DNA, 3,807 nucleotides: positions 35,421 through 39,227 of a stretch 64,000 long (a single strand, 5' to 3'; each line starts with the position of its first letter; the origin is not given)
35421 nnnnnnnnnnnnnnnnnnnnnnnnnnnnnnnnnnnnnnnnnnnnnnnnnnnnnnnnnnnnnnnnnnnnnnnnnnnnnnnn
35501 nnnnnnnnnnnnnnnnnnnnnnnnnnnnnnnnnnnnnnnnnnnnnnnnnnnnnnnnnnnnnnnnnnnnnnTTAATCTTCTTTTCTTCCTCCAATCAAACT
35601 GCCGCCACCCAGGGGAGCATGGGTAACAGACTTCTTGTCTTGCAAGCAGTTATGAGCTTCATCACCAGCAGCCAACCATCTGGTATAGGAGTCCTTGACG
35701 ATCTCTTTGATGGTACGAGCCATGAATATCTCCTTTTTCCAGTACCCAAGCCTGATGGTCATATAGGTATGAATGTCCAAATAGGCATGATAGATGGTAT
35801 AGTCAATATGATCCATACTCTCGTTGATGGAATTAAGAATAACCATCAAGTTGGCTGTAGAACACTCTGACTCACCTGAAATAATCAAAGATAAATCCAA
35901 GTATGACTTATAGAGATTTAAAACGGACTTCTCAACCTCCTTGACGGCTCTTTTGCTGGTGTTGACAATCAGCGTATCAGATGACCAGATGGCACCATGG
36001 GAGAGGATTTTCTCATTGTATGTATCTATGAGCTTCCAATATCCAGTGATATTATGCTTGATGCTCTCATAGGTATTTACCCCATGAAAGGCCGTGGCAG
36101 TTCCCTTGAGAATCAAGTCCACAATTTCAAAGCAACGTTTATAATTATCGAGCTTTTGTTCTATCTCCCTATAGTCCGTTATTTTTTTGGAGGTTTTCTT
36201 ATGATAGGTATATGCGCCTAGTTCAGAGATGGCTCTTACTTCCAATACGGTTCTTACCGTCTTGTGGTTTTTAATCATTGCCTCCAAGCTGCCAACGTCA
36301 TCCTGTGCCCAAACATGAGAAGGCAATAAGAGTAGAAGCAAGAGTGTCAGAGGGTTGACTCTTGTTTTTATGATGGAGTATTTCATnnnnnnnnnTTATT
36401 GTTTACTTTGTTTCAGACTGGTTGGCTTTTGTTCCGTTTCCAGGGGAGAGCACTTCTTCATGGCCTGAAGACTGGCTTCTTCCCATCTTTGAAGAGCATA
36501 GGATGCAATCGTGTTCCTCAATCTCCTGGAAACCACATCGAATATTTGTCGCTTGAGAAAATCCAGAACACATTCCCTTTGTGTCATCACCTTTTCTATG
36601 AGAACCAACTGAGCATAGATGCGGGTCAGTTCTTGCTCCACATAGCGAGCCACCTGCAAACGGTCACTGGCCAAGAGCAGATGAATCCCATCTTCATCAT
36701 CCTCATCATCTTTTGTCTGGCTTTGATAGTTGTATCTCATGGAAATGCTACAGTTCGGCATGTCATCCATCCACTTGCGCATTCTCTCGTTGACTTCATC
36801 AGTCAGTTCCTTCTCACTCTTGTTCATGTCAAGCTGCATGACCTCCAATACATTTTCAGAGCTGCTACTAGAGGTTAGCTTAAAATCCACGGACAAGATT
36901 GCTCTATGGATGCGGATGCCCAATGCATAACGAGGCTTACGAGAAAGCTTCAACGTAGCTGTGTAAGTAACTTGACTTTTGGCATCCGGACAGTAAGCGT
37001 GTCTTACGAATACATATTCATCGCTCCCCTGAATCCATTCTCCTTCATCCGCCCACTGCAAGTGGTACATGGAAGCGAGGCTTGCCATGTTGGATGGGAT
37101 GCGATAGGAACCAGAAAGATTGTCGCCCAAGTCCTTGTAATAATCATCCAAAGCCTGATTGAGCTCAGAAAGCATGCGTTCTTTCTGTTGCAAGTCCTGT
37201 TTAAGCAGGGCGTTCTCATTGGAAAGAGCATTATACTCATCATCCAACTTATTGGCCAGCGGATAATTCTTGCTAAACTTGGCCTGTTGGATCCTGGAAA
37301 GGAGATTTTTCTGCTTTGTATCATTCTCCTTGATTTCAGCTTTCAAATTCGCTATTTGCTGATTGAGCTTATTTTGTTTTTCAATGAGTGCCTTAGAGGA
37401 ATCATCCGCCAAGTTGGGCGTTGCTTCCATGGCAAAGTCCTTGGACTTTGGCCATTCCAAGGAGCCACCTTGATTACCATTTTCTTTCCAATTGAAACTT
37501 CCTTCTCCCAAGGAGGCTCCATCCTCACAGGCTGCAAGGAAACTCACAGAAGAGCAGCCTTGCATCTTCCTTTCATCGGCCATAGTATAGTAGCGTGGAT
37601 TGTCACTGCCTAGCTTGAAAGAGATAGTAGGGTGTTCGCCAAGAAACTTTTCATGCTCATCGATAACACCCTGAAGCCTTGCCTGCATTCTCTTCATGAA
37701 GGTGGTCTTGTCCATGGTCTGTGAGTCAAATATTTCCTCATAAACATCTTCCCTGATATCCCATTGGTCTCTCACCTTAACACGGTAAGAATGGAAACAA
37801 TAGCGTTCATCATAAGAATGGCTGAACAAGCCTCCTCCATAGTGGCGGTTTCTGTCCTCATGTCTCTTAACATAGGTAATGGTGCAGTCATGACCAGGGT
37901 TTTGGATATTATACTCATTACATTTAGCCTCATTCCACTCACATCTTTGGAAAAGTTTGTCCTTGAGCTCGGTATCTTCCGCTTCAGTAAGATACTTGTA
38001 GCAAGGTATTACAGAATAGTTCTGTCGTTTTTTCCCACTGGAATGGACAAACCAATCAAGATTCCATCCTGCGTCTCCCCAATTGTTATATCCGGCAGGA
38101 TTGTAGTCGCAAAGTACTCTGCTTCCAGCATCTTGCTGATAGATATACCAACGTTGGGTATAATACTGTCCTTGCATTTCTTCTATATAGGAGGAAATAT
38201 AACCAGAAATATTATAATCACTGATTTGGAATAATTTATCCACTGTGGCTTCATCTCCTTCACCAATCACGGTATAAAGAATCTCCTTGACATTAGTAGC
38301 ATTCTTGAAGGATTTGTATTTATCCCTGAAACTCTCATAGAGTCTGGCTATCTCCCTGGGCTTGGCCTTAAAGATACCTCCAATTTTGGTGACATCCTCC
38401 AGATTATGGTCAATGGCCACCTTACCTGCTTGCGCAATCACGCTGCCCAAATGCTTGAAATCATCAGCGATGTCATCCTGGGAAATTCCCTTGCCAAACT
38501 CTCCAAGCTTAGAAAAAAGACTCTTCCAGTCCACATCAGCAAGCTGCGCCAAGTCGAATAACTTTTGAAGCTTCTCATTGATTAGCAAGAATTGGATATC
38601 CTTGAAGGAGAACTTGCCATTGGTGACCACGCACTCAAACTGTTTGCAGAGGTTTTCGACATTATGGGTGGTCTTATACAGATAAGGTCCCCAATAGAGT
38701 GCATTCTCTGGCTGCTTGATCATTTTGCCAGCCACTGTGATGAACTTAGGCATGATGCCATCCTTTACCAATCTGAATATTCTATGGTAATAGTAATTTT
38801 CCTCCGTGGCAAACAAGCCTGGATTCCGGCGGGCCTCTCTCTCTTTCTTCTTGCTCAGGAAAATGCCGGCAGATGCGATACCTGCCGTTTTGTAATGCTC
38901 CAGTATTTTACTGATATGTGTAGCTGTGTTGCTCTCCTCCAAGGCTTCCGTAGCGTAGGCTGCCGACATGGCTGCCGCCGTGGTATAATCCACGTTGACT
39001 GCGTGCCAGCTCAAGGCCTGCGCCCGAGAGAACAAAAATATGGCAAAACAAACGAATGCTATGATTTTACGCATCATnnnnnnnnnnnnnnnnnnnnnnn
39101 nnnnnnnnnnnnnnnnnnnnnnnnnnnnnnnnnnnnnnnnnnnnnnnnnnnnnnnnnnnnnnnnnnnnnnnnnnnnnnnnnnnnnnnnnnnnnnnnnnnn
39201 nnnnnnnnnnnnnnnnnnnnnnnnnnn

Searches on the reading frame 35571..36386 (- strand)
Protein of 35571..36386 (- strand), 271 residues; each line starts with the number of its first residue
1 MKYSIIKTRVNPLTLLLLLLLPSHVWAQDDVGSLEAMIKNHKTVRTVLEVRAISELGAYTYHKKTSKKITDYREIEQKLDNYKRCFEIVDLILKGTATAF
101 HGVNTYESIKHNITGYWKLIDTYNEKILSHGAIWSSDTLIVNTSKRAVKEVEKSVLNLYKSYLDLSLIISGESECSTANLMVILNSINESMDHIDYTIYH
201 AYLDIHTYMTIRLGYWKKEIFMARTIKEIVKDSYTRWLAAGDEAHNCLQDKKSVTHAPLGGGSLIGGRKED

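Call 10: search_protein_families(library=pfam, proteins=[window:35571-36386:-], max_evalue=0.01)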
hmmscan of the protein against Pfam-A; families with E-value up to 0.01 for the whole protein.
window:35571-36386:- (271 aa): 0 families

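Call 30: search_protein_families(library=ncbifam, proteins=[window:35571-36386:-], max_evalue=1)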
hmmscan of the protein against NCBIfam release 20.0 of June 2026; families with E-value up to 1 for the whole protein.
window:35571-36386:- (271 aa): 2 families
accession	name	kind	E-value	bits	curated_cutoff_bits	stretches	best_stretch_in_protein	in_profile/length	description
NF038249.1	fatty_FakB1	equivalog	0.015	14.5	350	1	141-220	204-284/286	fatty acid kinase binding subunit FakB1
NF007645.0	PRK10316.1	equivalog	0.057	13.1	256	1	14-60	8-54/210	hypothetical protein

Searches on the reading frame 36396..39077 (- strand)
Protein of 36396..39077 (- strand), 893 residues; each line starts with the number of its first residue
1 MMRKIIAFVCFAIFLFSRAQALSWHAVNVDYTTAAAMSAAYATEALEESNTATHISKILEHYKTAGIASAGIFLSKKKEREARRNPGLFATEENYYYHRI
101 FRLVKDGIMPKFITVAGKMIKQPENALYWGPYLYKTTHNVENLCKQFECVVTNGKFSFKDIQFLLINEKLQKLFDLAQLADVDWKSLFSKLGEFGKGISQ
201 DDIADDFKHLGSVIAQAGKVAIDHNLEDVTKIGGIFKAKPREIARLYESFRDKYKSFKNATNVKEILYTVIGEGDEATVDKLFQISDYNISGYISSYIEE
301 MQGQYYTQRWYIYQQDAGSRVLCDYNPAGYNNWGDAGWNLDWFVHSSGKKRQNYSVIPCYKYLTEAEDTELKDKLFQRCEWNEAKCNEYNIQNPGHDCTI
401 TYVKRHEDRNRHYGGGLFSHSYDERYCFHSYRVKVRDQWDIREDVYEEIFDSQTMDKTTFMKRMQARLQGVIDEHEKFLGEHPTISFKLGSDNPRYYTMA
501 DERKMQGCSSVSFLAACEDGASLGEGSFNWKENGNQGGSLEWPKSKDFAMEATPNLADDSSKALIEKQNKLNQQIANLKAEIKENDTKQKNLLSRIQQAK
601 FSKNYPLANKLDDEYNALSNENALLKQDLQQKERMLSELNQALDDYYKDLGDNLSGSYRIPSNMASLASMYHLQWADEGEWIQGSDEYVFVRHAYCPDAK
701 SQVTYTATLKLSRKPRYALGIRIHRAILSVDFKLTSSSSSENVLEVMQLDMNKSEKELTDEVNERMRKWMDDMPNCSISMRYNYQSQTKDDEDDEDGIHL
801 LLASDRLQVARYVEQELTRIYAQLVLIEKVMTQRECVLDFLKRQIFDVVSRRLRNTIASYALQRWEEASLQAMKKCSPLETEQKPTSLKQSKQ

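Call 10: search_protein_families(library=pfam, proteins=[window:36396-39077:-], max_evalue=0.01)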
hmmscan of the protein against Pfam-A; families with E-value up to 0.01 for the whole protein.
window:36396-39077:- (893 aa): 0 families

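Call 30: search_protein_families(library=ncbifam, proteins=[window:36396-39077:-], max_evalue=1)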
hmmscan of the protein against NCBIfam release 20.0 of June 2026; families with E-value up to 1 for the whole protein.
window:36396-39077:- (893 aa): 6 families
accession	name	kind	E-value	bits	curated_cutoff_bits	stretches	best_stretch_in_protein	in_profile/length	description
NF045780.1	TrlF_fam_ATP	equivalog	0.0014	17.4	350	1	557-654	587-685/944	TrlF family AAA-like ATPase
NF000539.0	plantaricin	subfamily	0.024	15.1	29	1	351-401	9-60/69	plantaricin C family lantibiotic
TIGR01843.1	type_I_hlyD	subfamily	0.029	13.3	208.65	1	549-666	116-234/422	HlyD family type I secretion periplasmic adaptor subunit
TIGR03752.1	conj_TIGR03752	hypoth_equivalog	0.087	12.1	241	1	557-663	57-156/471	TIGR03752 family integrating conjugative element protein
NF033927.1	alph_xenorhab_B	subfamily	0.14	11.5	40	1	563-599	128-164/223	alpha-xenorhabdolysin family binary toxin subunit B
TIGR04211.1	SH3_and_anchor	equivalog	0.18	11.4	65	1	562-645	76-157/198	TIGR04211 family SH3 domain-containing protein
